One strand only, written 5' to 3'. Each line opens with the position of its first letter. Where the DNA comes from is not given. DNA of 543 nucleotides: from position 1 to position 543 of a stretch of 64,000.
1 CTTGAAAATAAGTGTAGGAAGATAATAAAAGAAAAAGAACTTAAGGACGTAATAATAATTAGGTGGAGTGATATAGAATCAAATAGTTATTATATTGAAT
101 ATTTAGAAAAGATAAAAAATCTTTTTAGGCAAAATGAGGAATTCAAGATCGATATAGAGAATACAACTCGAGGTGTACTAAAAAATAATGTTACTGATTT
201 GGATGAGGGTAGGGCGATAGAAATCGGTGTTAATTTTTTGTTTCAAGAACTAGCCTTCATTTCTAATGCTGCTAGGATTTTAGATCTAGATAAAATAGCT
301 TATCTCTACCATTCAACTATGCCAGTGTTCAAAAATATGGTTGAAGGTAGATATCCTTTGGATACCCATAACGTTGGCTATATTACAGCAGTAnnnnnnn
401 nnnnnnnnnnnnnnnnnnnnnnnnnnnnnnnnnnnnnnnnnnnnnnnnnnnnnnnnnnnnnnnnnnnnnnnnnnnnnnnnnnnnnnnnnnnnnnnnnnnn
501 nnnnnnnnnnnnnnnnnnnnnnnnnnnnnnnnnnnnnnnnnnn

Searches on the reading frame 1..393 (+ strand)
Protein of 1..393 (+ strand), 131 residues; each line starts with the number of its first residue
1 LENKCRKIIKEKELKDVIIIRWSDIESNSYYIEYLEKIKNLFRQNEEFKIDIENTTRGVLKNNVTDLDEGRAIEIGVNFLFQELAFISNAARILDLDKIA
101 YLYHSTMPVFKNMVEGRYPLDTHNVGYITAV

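Call 8: search_protein_families(library=pfam, proteins=[window:1-393:+], max_evalue=1)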
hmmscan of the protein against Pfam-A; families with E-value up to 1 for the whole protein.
seq(131 aa): 2 families
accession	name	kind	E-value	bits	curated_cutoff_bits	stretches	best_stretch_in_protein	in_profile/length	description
PF16715.11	CDPS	-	3.8e-13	50.1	27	1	13-127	98-215/220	Cyclodipeptide synthase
PF22947.2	ULD_3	-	0.09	13.3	27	1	3-61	36-98/115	Leucine--tRNA ligase, ubiquitin-like domain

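Call 9: search_protein_families(library=ncbifam, proteins=[window:1-393:+], max_evalue=1)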
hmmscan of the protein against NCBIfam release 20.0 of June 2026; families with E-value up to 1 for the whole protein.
seq(131 aa): 2 families
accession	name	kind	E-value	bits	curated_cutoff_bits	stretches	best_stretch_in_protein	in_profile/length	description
TIGR04539.1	tRNA_cyclodipep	subfamily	1.8e-18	66.9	45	1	2-128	85-216/220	tRNA-dependent cyclodipeptide synthase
NF052540.1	CydityrSynMycb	equivalog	0.059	13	300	1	21-110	108-199/223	cyclodityrosine synthase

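Call 12: find_homologous_proteins(query=window:1-393:+)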
Query seq(131 aa) (131 aa): 4 proteins with E <= 0.001 among 30 candidates.
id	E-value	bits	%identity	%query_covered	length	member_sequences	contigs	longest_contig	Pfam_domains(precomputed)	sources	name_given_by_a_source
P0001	3.9e-79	281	100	100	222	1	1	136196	PF16715.12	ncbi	-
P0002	1.1e-41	160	60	99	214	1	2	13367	PF16715.12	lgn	-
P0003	1.2e-34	137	51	99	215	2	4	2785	PF16715.12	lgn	-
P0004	3.1e-32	129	50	99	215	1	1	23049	PF16715.12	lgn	-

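Call 14: find_encoding_contigs(protein=P0001, flank=10000)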
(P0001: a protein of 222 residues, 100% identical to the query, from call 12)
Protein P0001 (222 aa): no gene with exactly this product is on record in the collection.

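Call 15: find_related_loci(query=P0001, collection=genome_contigs, flank=10000)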
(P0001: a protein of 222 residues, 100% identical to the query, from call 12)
Query P0001 (222 aa) in genome_contigs; peptide patterns used: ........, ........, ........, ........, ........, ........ (x = any residue, [..] = any of these).
258 stretches matched a pattern, but none encodes a relative of the query by tblastn (E <= 1e-3).

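Call 16: search_solved_structures(query=P0001, max_evalue=1, show_alignments=3)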
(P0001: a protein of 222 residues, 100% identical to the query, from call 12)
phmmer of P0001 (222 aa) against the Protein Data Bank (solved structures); distinct sequences matched with E-value up to 1: 16.
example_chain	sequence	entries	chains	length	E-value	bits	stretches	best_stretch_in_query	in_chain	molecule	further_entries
6ztu_A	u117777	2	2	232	2.3e-15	60.3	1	11-219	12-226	Cyclodipeptide synthase, BtCDPS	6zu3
7azu_A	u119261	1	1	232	2.8e-15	60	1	11-219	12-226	Cyclodipeptide synthase, BtCDPS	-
6ez3_A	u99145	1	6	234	9.6e-15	58.2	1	19-219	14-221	Cyclo(L-leucyl-L-leucyl) synthase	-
3oqh_A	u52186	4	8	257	5.9e-09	39.3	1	18-210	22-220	Putative uncharacterized protein yvmC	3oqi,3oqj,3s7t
3oqv_A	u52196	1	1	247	2.1e-08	37.5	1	24-201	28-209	AlbC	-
4q24_A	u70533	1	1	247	1.1e-07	35.2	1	24-201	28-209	Cyclo(L-leucyl-L-phenylalanyl) synthase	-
7qat_A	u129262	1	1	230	2.1e-07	34.3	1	24-198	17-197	Cyclodipeptide synthase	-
7qaq_A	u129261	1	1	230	2.6e-07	33.9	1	24-196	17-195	Cyclodipeptide synthase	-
7qay_A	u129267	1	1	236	2.7e-07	33.9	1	24-176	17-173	Cyclodipeptide synthase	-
7qaw_A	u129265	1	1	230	3.2e-07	33.7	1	24-198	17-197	Cyclodipeptide synthase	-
7qax_A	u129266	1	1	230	3.6e-07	33.5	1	24-167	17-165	Cyclodipeptide synthase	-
7qb8_A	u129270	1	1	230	3.7e-07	33.4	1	24-176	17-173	Cyclodipeptide synthase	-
7qau_A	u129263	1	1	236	1.3e-06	31.7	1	24-176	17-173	Cyclodipeptide synthase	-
9gun_A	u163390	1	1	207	2.6e-05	27.4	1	29-157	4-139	Cyclodipeptide synthase from Porphyromonas gingivalis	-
2x9q_A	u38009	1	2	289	0.0029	20.7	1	27-203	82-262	CYCLODIPEPTIDE SYNTHETASE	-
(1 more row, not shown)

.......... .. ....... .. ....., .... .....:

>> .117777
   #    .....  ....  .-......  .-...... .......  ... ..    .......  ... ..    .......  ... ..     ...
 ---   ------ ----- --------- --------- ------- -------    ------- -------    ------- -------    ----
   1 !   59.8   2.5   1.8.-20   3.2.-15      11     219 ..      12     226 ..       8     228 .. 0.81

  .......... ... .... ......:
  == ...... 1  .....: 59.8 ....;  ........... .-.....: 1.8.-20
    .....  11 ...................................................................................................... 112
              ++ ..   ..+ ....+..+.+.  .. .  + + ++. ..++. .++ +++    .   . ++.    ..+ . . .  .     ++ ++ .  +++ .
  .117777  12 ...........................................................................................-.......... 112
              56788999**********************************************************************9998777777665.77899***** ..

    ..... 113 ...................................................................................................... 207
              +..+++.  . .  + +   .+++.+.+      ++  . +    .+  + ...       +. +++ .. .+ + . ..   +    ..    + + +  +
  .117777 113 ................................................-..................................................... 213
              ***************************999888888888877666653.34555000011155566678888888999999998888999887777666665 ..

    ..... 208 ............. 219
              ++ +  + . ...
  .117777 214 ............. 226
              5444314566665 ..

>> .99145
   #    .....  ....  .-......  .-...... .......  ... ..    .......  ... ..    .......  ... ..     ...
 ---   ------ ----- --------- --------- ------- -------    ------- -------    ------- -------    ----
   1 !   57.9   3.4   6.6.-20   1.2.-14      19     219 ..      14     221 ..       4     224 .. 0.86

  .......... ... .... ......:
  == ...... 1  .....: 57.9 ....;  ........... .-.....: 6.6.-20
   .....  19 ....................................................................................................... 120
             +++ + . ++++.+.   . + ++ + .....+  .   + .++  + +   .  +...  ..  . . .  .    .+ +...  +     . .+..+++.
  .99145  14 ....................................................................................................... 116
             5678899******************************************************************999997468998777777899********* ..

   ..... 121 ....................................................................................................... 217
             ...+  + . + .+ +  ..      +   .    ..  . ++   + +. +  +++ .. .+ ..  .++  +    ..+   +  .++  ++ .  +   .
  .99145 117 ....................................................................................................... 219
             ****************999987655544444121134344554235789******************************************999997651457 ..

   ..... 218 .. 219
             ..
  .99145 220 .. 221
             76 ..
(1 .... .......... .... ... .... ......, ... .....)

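Call 17: list_cluster_members(proteins=[P0001, P0002, P0003, P0004])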
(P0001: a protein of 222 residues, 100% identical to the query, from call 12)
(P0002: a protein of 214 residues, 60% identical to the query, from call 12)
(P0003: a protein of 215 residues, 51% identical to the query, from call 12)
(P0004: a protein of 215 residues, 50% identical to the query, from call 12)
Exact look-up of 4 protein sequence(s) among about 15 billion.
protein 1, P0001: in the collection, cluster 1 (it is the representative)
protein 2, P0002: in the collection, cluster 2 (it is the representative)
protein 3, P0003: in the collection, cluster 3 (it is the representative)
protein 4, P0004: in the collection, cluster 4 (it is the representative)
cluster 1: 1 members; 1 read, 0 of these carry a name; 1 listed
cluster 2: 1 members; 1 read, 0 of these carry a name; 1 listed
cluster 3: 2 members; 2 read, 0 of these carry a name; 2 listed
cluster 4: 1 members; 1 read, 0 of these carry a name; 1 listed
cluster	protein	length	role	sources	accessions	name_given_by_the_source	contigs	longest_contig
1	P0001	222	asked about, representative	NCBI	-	-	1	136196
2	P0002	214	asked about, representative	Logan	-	-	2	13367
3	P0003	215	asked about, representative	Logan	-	-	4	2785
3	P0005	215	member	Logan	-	-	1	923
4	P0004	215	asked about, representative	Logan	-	-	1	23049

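Call 22: find_encoding_contigs(protein=P0002, flank=8000)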
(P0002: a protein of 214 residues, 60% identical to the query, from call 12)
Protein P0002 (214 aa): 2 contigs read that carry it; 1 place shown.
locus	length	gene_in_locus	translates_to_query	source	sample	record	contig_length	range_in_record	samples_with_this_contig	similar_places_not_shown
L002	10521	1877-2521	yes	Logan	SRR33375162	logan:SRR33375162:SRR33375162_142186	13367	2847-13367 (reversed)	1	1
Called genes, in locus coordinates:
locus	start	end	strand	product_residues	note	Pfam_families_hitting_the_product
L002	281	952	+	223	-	-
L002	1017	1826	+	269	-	PF21294:Polysacc_lyase_14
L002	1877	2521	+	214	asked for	PF16715:CDPS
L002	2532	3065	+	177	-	PF00293:NUDIX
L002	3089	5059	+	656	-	PF17957:Big_7, PF19077:Big_13 (faint), PF16656:Pur_ac_phosph_N, PF01471:PG_binding_1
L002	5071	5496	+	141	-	PF00293:NUDIX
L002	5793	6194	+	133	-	PF07883:Cupin_2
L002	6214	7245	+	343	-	PF13644:DKNYY (weak)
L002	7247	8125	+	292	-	PF01370:Epimerase, PF16363:GDP_Man_Dehyd (faint), PF08338:DUF1731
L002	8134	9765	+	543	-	-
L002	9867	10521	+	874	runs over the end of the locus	-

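Call 23: find_encoding_contigs(protein=P0004, flank=8000)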
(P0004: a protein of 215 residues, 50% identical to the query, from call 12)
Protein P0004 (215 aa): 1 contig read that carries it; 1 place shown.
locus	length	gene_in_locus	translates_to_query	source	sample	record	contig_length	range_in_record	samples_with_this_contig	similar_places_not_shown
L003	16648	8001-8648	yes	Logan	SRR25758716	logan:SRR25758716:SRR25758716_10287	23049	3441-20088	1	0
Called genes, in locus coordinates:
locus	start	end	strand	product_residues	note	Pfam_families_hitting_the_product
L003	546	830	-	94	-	PF04986:Y2_Tnp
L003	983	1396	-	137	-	PF14319:Zn_Tnp_IS91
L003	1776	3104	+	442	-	-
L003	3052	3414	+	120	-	-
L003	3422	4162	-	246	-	PF00005:ABC_tran, PF13304:AAA_21 (weak)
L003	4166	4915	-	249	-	-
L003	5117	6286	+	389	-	PF13416:SBP_bac_8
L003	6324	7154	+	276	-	PF00528:BPD_transp_1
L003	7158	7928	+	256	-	-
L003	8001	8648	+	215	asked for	PF16715:CDPS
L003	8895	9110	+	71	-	PF13443:HTH_26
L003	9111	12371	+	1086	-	PF13091:PLDc_2, PF22590:Cas3-like_C_2 (faint), PF00176:SNF2-rel_dom (faint), PF00270:DEAD (faint), PF04851:ResIII (faint), PF00271:Helicase_C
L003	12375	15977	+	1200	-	PF02384:N6_Mtase (faint), PF20473:MmeI_Mtase (weak), PF07669:Eco57I, PF12950:TaqI_C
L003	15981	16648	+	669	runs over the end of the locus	PF02463:SMC_N, PF13175:AAA_15, PF13476:AAA_23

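Call 24: find_encoding_contigs(protein=P0003, flank=8000)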
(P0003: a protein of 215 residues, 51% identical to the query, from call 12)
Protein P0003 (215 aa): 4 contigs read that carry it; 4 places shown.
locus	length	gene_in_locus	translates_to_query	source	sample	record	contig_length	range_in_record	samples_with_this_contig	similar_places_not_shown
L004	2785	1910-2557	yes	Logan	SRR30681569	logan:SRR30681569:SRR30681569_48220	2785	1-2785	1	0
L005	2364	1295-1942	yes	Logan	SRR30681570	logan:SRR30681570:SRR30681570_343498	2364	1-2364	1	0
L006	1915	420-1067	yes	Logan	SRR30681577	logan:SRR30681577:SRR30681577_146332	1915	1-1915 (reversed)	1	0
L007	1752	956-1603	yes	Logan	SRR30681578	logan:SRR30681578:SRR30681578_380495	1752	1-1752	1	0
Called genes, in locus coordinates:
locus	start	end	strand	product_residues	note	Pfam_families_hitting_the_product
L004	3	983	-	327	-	?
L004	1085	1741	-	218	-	PF01797:Y1_Tnp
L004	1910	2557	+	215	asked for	PF16715:CDPS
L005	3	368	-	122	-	?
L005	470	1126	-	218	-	PF01797:Y1_Tnp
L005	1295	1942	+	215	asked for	PF16715:CDPS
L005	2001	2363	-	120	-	?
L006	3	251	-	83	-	?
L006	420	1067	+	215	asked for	PF16715:CDPS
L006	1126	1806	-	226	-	PF01351:RNase_HII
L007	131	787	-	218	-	PF01797:Y1_Tnp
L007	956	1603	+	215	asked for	PF16715:CDPS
